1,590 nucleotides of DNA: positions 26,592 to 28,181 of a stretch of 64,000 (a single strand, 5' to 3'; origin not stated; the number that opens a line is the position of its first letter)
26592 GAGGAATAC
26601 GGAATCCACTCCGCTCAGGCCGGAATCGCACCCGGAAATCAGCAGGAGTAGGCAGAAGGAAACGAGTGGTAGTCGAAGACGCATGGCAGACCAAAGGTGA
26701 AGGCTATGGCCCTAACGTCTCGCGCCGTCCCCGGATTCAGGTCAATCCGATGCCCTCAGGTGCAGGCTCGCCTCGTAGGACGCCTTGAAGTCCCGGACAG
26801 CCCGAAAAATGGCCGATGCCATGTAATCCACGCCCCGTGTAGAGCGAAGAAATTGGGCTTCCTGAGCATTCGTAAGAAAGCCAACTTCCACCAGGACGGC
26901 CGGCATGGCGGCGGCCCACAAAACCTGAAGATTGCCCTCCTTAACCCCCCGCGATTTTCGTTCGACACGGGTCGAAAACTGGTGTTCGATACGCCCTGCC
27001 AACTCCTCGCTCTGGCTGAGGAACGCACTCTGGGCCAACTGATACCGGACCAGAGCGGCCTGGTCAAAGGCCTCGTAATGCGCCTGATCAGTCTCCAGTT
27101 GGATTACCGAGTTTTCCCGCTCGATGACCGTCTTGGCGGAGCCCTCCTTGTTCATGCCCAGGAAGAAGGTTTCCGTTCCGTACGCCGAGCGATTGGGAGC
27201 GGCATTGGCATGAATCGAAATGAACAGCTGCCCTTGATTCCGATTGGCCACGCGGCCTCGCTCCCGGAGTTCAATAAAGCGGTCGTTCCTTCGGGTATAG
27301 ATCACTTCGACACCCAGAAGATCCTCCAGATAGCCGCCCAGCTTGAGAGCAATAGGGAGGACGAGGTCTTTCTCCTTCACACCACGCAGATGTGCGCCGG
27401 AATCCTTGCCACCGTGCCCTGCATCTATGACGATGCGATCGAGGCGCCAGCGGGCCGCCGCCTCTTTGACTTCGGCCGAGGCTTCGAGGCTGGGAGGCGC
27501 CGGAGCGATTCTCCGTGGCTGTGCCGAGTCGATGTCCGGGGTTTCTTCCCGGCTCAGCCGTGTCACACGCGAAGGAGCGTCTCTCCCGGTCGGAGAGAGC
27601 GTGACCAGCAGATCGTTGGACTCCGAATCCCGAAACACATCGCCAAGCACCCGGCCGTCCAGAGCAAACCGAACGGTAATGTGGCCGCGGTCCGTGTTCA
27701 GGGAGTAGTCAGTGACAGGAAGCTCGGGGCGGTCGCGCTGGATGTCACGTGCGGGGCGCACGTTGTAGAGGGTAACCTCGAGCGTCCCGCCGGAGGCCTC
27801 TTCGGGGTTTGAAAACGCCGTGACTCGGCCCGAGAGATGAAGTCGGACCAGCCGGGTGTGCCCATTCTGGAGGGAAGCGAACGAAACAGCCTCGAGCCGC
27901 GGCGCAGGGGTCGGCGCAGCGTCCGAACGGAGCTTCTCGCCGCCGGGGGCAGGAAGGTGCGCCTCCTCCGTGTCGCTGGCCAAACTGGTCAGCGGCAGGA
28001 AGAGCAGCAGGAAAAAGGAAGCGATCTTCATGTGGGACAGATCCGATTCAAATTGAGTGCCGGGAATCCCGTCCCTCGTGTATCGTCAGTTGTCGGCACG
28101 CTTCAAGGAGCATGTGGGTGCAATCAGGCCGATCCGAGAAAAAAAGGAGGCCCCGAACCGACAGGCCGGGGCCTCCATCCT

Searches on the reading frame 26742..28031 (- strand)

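Call 14: search_protein_families(library=pfam, proteins=[window:26742-28031:-], max_evalue=0.001)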
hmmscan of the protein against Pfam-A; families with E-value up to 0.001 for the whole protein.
window:26742-28031:- (429 aa): 1 family
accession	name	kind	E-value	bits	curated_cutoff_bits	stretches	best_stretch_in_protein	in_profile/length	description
PF01520.23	Amidase_3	-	9.2e-48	163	27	1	200-413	1-173/174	N-acetylmuramoyl-L-alanine amidase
